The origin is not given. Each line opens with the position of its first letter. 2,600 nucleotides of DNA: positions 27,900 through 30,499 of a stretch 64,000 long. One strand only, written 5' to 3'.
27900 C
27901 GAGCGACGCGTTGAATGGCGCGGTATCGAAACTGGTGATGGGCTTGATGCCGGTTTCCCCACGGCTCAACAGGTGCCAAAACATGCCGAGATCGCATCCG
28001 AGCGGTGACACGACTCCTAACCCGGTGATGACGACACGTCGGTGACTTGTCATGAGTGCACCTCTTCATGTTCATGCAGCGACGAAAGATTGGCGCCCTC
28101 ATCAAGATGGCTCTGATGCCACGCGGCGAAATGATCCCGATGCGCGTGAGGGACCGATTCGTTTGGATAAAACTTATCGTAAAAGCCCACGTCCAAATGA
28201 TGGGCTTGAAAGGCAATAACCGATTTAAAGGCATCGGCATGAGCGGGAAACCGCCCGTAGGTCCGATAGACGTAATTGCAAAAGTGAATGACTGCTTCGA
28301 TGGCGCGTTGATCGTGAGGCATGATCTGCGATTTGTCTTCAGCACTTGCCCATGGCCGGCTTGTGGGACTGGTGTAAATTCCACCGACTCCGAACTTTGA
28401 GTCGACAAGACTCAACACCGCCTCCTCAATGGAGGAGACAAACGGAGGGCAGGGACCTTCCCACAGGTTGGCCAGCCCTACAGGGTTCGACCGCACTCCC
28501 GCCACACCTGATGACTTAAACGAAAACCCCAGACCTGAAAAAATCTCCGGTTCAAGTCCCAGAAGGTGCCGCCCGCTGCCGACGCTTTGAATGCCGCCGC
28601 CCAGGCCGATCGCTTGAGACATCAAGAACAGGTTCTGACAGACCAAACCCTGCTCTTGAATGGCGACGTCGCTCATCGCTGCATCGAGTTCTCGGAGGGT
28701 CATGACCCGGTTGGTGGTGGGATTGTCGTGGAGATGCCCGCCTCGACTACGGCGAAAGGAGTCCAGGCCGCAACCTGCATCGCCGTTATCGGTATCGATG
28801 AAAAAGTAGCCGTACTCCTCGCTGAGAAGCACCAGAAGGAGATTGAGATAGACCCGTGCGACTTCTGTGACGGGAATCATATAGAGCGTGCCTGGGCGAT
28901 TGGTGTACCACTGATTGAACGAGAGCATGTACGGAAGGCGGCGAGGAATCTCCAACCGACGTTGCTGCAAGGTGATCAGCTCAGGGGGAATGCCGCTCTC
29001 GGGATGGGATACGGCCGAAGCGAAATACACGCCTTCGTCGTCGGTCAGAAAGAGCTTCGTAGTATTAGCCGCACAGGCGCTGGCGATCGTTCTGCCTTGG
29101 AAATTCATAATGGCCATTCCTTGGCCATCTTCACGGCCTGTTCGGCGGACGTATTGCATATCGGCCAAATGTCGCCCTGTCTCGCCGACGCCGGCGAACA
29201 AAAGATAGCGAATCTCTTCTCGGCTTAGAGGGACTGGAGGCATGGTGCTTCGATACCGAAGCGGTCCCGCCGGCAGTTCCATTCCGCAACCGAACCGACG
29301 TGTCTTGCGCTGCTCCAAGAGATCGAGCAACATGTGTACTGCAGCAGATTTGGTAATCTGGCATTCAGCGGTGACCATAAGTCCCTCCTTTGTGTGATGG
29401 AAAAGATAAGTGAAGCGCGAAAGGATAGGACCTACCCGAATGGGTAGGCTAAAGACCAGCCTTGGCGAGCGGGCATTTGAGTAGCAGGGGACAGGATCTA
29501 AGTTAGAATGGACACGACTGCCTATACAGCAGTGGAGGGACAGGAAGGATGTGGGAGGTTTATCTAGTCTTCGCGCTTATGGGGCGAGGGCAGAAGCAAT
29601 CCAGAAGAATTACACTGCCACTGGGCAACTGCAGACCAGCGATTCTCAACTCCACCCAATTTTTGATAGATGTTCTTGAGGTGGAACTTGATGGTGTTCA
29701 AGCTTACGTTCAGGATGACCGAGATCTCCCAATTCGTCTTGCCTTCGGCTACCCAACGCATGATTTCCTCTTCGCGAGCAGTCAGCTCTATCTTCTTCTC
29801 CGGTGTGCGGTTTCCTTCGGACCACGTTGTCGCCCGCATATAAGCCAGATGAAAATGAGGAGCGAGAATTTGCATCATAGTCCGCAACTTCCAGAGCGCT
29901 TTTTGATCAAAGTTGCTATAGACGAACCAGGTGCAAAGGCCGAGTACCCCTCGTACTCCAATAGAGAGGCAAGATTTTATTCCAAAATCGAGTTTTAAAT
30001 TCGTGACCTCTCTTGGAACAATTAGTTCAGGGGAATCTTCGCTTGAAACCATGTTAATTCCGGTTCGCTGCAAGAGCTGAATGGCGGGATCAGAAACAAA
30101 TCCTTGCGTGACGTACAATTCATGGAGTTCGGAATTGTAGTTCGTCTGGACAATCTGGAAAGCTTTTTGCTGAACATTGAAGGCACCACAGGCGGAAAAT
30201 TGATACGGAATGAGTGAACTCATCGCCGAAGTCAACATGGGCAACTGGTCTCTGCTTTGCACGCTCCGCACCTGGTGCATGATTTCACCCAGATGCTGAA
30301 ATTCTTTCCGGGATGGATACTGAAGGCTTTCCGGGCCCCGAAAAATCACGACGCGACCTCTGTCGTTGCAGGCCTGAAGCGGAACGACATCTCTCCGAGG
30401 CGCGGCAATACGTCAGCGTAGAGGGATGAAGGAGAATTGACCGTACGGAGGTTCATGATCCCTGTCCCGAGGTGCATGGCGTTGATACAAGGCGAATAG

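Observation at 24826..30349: LuxI-less operon (nitroreductase-fold protein, atypical ketosynthase, P450) bracketed by two QS-type LuxR regulators: candidate non-AHL signal or small-metabolite system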

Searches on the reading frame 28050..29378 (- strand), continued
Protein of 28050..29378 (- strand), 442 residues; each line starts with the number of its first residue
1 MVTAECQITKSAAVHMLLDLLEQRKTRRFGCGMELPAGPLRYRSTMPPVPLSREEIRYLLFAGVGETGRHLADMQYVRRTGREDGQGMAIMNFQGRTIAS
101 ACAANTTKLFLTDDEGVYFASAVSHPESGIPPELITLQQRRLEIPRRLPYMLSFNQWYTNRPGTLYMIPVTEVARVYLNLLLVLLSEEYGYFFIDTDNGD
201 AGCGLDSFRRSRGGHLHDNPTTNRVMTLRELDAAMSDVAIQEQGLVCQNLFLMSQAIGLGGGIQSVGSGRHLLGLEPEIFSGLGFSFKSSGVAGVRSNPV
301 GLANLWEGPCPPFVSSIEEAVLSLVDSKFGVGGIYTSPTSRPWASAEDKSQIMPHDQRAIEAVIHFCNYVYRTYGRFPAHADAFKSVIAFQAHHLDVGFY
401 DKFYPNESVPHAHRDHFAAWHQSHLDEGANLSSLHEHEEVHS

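Call 58: search_protein_families(library=pfam, proteins=[L088:7205-7900:+, L088:10617-11045:+], max_evalue=0.001)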
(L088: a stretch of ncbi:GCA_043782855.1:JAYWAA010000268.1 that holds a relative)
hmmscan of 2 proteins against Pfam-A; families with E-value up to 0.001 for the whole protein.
L088:7205-7900:+ (231 aa): 0 families

L088:10617-11045:+ (142 aa): 0 families

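Call 69: predict_structure(alignment_id=A2)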
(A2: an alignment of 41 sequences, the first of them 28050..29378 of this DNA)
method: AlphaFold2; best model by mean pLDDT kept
length: 442 residues; sequences in the alignment: 41
mean_pLDDT: 88.6   pTM: 0.89
mean pLDDT of the five models: 88.6, 88.5, 87.6, 86.8, 86.5
residues with pLDDT >= 90: 327; 70-90: 49; 50-70: 43; < 50: 23
segments of 3 or more residues with pLDDT < 50: 1-3, 428-431, 436-442
pLDDT, mean of each block of 10 residues (from residue 1): 51 83 93 97 97 97 91 53 66 86 91 98 95 98 97 95 98 96 95 98 98 97 97 96 97 96 96 97 97 96 97 97 90 56 53 87 99 98 98 98 94 92 61 46 42
secondary structure, 60 per line:
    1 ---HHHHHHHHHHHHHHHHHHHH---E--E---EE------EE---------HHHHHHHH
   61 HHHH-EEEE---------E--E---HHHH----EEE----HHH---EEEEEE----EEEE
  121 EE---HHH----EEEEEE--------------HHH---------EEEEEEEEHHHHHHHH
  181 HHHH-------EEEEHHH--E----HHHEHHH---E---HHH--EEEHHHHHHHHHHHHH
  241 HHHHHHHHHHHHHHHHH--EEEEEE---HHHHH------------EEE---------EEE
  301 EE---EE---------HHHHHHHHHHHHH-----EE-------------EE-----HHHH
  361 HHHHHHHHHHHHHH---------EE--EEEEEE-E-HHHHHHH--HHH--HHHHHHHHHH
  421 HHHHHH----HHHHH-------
elements in order: H4-23 H53-64 E66-69 H86-89 E94-96 E107-112 E117-122 E133-138 E165-172 H173-184 E192-195 E225-227 H228-257 E260-265 H269-273 E286-288 E298-302 H317-329 H357-374 E388-393 H397-403 H411-426 H431-435

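Call 71: fold_search(model_id=the predicted structure, library=pdb)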
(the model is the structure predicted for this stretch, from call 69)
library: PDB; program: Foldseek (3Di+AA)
matches with E <= 10: 363; with E <= 0.001: 7
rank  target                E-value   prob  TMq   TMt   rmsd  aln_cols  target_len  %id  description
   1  3hj9_A                5.9e-06  1.00  0.27  0.52   8.6       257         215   15  Crystal structure of a putative nitroreductase (reut_a1228) from ralstonia eutropha jmp134 at 2.00 A resolution (released 2009-06-16)
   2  3hj9_B                1.0e-05  1.00  0.28  0.57   8.0       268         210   14  Crystal structure of a putative nitroreductase (reut_a1228) from ralstonia eutropha jmp134 at 2.00 A resolution (released 2009-06-16)
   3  3hoi                  2.2e-05  1.00  0.27  0.60   8.2       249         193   13  Crystal structure of FMN-dependent nitroreductase BF3017 from Bacteroides fragilis NCTC 9343 (YP_212631.1) from Bacteroi (released 2009-06-23)
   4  8cqs_B                5.6e-05  1.00  0.29  0.63   7.4       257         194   12  Flavin mononucleotide-dependent nitroreductase B.thetaiotaomicron (BT_0217) (released 2024-03-27)
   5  8cqs_A                5.9e-05  1.00  0.29  0.64   7.4       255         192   12  Flavin mononucleotide-dependent nitroreductase B.thetaiotaomicron (BT_0217) (released 2024-03-27)
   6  7ly7_B                7.6e-04  1.00  0.27  0.35   6.5       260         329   12  Crystal structure of the elongation module of the bacillamide NRPS, BmdB, in complex with the oxidase BmdC (released 2022-02-02)
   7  7ly5_B                8.0e-04  1.00  0.26  0.59   6.9       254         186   11  Proteolyzed crystal structure of the bacillamide NRPS, BmdB, in complex with the oxidase BmdC (released 2022-02-02)
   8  7ly4_A                1.8e-03  1.00  0.26  0.35  13.3       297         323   10  Cryo-EM structure of the elongation module of the bacillamide NRPS, BmdB, in complex with the oxidase, BmdC (released 2022-02-02)
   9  6grh_C                2.3e-03  1.00  0.23  0.37   9.6       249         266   13  E. coli Microcin synthetase McbBCD complex with truncated pro-MccB17 bound (released 2019-01-30)
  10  8pz5_A                2.9e-03  1.00  0.30  0.29   6.3       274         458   10  Structure of ThcOx, solved at wavelength 3.099 A (released 2023-10-25)
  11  6gos_C                4.3e-03  0.99  0.23  0.37   9.5       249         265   14  E. coli Microcin synthetase McbBCD complex with pro-MccB17 bound (released 2019-01-30)
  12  2b67_A                8.6e-03  0.99  0.25  0.51  10.6       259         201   11  Crystal structure of the Nitroreductase Family Protein from Streptococcus pneumoniae TIGR4 (released 2005-11-15)
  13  5lq4_A                9.6e-03  1.00  0.30  0.29   6.6       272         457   10  The Structure of ThcOx, the First Oxidase Protein from the Cyanobactin Pathways (released 2016-11-09)
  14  5lq4_B                1.0e-02  1.00  0.30  0.29   6.5       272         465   11  The Structure of ThcOx, the First Oxidase Protein from the Cyanobactin Pathways (released 2016-11-09)
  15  2b67_B                3.6e-02  0.95  0.25  0.50  10.7       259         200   11  Crystal structure of the Nitroreductase Family Protein from Streptococcus pneumoniae TIGR4 (released 2005-11-15)
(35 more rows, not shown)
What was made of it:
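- On Nitroreductase superfamily: Foldseek top hits are all nitroreductases, with E down to 5.9e-6, probability 1.0 and target TM-score 0.52-0.64 (calls 69, 71).
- Closest known: Nitroreductase-superfamily oxidases of natural-product pathways. Same: Same fold by Foldseek (E = 7.6e-4 to 1e-2, probability 1.0; call 71).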

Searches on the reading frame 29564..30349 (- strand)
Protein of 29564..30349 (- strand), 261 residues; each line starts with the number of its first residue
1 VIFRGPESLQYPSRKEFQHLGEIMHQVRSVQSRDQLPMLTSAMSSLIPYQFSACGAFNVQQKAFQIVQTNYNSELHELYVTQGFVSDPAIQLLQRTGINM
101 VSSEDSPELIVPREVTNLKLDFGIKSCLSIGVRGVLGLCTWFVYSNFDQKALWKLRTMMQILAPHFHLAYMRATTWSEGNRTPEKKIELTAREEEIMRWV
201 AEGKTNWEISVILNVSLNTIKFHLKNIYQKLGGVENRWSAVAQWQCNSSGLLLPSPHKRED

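Call 3: search_protein_families(library=pfam, proteins=[window:29564-30349:-], max_evalue=0.01)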
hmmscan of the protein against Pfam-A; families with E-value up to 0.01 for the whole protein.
window:29564-30349:- (261 aa): 3 families
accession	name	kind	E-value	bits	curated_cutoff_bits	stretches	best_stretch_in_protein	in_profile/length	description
PF00196.25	GerE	-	1.7e-18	66.4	23.5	1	189-240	3-53/57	Bacterial regulatory proteins, luxR family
PF03472.21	Autoind_bind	-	3e-05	24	23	1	58-169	30-148/149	Autoinducer binding domain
PF08281.18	Sigma70_r4_2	-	0.00073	19.6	25.7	1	188-231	10-54/54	Sigma-70, region 4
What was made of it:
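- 29564..30349 (-): luxR1: a QS-type LuxR-family regulator (Autoind_bind-like N-domain plus GerE HTH) with a non-canonical pocket, L-Y-D-P-S-C in place of W-Y-D-P-W-G. Pfam, call 3.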

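Call 6: search_protein_families(library=ncbifam, proteins=[window:29564-30349:-], max_evalue=0.1)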
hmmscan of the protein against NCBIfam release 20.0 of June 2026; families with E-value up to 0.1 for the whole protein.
window:29564-30349:- (261 aa): 27 families (the best 25 are shown)
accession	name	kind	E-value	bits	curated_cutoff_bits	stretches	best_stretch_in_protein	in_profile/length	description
TIGR03020.2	EpsA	equivalog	1.1e-25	90.8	170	1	15-243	4-244/247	XrtB/PEP-CTERM-associated transcriptional regulator EpsA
NF007561.1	PRK10188.1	equivalog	5.9e-13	48.7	350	1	157-232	152-223/240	quorum-sensing transcriptional regulator SdiA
NF047402.1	TransRegVisN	equivalog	2.4e-10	40.1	250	1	169-231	167-228/246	transcriptional regulator VisN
TIGR03541.1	reg_near_HchA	equivalog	2.7e-10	40.2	215.6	1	126-234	113-217/232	PA1136 family autoinducer-binding transcriptional regulator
NF007505.1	PRK10100.1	equivalog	4.5e-10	39.5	250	1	184-242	140-197/204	biofilm master transcriptional regulator CsgD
NF047785.1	respo_reg_MadR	equivalog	7.7e-10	38.5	300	1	184-241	144-200/209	MadR family response regulator transcription factor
NF052445.1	RespRegMctR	equivalog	9.3e-09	35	300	1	182-232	138-188/205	two-component system response regulator MctR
NF010444.1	PRK13870.1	equivalog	1.2e-08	34.8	250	1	39-231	21-216/234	autoinducer-binding transcriptional regulator TraR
NF003420.0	PRK04841.1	equivalog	2.1e-08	32.7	537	1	186-243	836-892/903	HTH-type transcriptional regulator MalT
NF007935.0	PRK10651.1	equivalog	3.3e-07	29.7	250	1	173-232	139-199/216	two-component system response regulator NarL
NF052366.1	photon_PedR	equivalog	4.5e-07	30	120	1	188-244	2-56/74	photosynthetic electron transport-dependent transcriptional regulator PedR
NF011896.0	PRK15369.1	equivalog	1.2e-06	28.4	242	1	180-232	141-193/211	two component system response regulator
NF007708.0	PRK10403.1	equivalog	4.2e-06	26.4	343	1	188-238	153-202/215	nitrate/nitrite response regulator protein NarP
NF007403.0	PRK09935.1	equivalog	9.5e-06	25.4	271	1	164-232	128-193/210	fimbria biosynthesis transcriptional regulator FimZ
NF040749.1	tetrathio_RR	equivalog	6.2e-05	22.8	290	1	169-232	114-177/191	tetrathionate respiration response regulator TtrR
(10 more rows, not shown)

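Call 39: search_solved_structures(query=window:29564-30349:-, max_evalue=0.01, show_alignments=4)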
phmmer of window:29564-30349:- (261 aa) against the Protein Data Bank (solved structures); distinct sequences matched with E-value up to 0.01: 34.
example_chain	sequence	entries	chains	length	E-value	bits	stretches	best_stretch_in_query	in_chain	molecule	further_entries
3qp6_A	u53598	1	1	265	5.6e-14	55.3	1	155-241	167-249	CviR transcriptional regulator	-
3qp5_A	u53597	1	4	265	7.3e-14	55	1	155-241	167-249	CviR transcriptional regulator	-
7r3g_B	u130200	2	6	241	6.3e-13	51.9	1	70-241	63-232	Regulatory protein RhlR | PROSS optimized variant of RhlR with 75 mutations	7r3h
4lfu_A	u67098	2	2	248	4.6e-12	49.1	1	155-257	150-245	Regulatory protein SdiA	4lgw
3szt_A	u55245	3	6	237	5.9e-12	48.7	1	50-236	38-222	Quorum-sensing control repressor | LuxR family transcriptional regulator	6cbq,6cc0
6mvn_A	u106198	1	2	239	1.4e-11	47.5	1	131-241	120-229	Transcriptional regulator LasR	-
4y13_A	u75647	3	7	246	1.6e-11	47.3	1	155-236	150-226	Transcriptional regulator of ftsQAZ gene cluster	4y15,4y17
6mwz_A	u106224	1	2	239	1.8e-11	47.1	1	180-241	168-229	Transcriptional regulator LasR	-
6mwh_A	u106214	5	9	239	2.5e-11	46.7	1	182-241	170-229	Transcriptional regulator LasR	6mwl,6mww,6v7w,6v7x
7r3i_A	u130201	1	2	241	7.8e-11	45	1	70-237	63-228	PROSS optimized variant of RhlR with 61 mutations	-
7r3j_C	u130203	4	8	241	3.1e-08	36.5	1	186-237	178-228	Regulatory protein RhlR | RhlR protein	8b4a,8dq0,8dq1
7r3e_A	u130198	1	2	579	1e-07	34.8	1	187-236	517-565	2-aminobenzoylacetyl-CoA thioesterase,Regulatory protein RhlR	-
4wt0_B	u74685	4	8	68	3.8e-07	33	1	188-241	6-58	Response regulator receiver domain protein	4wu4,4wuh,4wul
4wsz_A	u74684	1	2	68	1e-06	31.5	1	188-241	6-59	Response regulator receiver domain protein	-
5hev_A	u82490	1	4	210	1.5e-06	31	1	182-240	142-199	Response regulator protein VraR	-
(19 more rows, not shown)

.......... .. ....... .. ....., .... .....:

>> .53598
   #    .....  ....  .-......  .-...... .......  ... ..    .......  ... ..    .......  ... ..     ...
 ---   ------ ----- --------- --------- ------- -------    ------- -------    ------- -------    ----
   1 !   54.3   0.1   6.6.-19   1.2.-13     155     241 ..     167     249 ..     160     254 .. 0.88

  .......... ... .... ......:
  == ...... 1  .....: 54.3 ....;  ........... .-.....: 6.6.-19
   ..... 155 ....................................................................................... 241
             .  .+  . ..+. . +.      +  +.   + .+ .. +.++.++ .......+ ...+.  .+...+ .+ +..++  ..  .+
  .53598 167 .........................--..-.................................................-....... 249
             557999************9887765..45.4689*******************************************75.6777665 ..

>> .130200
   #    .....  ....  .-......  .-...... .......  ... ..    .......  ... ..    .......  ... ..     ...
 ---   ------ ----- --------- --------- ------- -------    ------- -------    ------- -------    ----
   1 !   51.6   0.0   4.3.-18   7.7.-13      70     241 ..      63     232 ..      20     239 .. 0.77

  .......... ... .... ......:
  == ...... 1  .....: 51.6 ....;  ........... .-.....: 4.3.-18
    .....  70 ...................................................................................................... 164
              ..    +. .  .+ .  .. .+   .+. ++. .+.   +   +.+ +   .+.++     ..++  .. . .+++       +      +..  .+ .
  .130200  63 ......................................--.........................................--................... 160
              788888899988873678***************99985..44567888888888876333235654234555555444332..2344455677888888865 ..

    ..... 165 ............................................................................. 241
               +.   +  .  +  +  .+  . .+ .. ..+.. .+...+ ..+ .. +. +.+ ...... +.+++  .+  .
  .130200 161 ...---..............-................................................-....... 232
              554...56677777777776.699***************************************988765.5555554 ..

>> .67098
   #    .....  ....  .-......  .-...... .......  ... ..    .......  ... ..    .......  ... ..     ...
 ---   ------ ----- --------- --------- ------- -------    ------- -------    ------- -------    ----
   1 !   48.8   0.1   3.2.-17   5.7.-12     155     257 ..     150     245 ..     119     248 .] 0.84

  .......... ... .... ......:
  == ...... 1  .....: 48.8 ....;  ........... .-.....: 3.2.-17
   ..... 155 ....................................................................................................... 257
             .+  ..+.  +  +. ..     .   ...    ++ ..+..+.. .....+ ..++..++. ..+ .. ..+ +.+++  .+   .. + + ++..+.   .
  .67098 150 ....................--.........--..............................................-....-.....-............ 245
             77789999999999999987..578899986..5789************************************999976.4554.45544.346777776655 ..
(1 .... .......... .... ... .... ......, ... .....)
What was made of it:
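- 29564..30349 (-): PDB sequence hits to CviR, RhlR, QscR, LasR and TraR, with QscR, TraR and RhlR aligned across the ligand-binding domain (call 39).
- LuxR1 is homologous over its full length to QscR, TraR and RhlR (call 39).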
